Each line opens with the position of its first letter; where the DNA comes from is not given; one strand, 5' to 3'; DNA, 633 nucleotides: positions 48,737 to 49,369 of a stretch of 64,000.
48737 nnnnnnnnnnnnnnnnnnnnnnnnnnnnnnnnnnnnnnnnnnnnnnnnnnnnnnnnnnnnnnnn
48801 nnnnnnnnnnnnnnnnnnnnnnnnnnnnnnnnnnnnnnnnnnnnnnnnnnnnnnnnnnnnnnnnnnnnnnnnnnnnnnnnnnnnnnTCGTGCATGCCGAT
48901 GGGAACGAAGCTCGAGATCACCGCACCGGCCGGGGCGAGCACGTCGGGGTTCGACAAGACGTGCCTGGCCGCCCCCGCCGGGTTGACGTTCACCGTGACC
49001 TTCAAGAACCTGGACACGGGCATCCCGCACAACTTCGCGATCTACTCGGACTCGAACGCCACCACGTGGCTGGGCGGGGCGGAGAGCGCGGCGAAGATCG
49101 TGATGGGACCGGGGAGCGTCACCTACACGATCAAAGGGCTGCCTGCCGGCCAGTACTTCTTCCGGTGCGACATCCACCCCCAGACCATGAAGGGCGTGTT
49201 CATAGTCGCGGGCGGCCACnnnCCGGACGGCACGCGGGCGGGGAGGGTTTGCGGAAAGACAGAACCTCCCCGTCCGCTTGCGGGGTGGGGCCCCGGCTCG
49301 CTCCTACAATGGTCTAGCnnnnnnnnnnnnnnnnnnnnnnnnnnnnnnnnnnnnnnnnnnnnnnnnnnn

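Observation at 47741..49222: NirK with methionine-rich linker and fused C-terminal cupredoxin (three-domain nitrite reductase)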

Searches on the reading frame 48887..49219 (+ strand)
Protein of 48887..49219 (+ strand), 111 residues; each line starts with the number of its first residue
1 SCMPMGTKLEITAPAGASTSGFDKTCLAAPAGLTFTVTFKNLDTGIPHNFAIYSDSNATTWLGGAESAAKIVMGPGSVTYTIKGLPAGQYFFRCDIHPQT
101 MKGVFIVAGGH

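Call 40: search_solved_structures(query=A2, max_evalue=1, show_alignments=3)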
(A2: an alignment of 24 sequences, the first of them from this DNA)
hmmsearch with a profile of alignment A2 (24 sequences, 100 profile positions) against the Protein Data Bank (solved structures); distinct sequences matched with E-value up to 1: 97 (the best 60 are shown).
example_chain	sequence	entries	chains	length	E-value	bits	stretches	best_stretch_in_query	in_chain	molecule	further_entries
2aan_A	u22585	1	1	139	4e-09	40.2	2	13-68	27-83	auracyanin A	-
6kol_A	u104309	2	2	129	3.8e-06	30.6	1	6-58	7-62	Blue (Type 1) copper domain protein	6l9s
6hbe_A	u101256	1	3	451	1.4e-05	28.8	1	70-99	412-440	Copper-containing nitrite reductase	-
1pla_A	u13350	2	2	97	3.8e-05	27.4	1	17-99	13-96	PLASTOCYANIN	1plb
1sfd_A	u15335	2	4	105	0.00014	25.6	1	22-100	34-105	Amicyanin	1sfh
5tb7_A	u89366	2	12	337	0.00014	25.6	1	28-94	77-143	Nitrite reductase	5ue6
1kbv_A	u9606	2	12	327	0.00014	25.5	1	28-94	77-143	Major outer membrane protein PAN 1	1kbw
9cck_A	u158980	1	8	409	0.0002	25.1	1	25-92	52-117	Copper-containing nitrite reductase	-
2vmj_A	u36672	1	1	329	0.00031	24.5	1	5-99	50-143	DISSIMILATORY COPPER-CONTAINING NITRITE REDUCTASE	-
1sf3_A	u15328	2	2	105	0.00032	24.4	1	22-100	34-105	Amicyanin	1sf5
1oow_A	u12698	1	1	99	0.00043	24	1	33-99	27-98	Plastocyanin, chloroplast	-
1ag6_A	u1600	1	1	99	0.00043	24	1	33-99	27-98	PLASTOCYANIN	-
1ylb_B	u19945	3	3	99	0.00043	24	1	33-99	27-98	Plastocyanin, chloroplast | PLASTOCYANIN | Plastocyanin, chloroplastic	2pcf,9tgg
4p5r_A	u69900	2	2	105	0.00064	23.5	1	15-100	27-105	Amicyanin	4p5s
1mda_A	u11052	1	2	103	0.00087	23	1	17-100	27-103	AMICYANIN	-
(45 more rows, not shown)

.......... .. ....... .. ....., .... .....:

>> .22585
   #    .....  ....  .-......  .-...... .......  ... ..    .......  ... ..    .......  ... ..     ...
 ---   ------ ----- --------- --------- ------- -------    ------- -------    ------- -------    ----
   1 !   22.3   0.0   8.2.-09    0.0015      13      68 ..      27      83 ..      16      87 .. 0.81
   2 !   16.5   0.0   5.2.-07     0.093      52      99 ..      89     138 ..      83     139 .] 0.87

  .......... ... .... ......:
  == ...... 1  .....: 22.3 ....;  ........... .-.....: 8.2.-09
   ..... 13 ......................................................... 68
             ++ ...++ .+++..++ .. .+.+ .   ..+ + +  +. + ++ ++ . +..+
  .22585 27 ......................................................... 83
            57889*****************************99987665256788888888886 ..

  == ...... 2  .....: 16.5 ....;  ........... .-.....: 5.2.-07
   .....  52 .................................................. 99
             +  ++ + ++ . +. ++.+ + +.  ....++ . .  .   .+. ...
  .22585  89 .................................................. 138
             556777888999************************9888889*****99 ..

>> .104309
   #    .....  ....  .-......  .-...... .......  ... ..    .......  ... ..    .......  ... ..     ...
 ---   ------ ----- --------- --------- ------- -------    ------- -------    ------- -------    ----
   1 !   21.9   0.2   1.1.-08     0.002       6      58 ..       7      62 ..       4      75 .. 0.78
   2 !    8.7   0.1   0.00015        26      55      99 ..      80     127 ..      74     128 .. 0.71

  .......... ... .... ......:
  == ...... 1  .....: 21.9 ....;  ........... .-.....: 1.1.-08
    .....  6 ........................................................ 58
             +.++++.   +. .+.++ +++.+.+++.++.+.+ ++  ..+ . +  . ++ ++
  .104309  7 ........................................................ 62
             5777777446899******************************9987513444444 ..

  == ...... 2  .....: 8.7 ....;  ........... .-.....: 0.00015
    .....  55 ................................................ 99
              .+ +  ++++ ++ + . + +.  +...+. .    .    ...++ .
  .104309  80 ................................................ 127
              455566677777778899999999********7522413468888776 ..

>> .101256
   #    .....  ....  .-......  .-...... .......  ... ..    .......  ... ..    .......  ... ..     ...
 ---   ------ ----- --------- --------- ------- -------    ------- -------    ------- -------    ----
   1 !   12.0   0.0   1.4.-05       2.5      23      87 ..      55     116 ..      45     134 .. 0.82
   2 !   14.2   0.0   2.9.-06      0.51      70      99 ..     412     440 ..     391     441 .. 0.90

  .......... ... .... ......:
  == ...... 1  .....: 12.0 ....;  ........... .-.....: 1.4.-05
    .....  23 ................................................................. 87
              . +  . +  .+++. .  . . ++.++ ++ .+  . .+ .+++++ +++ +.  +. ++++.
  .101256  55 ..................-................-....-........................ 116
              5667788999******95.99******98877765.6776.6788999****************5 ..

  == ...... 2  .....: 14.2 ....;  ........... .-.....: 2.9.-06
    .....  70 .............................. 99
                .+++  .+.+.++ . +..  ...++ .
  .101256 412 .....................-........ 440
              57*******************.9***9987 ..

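Call 47: search_protein_representatives(protein=window:48887-49219:+)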
Query: 111 residues. Proteins with E-value up to 0.001 (for the whole library): 2441; up to 1e-10: 751; up to 1e-30: 26. The best 150 are listed.
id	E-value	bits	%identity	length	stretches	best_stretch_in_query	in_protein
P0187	7.0e-56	203.4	44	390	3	17-107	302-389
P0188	3.2e-54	198.0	41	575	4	9-108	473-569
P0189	4.4e-54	197.6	45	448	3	6-110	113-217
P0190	6.2e-54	197.1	42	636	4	17-108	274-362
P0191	3.1e-46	172.3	42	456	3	10-107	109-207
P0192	1.1e-45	170.5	42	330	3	17-108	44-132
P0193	7.0e-43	161.5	43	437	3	16-108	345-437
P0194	1.1e-42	160.8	39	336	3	9-110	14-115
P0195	1.7e-39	150.6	39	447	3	16-105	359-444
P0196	1.5e-38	147.5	38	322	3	16-107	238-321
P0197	1.0e-35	138.4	41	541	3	11-108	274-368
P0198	3.6e-35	136.7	41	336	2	5-107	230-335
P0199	3.3e-34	133.6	40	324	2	7-110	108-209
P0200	4.6e-34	133.1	59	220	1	2-109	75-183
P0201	6.0e-34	132.7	44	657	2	15-108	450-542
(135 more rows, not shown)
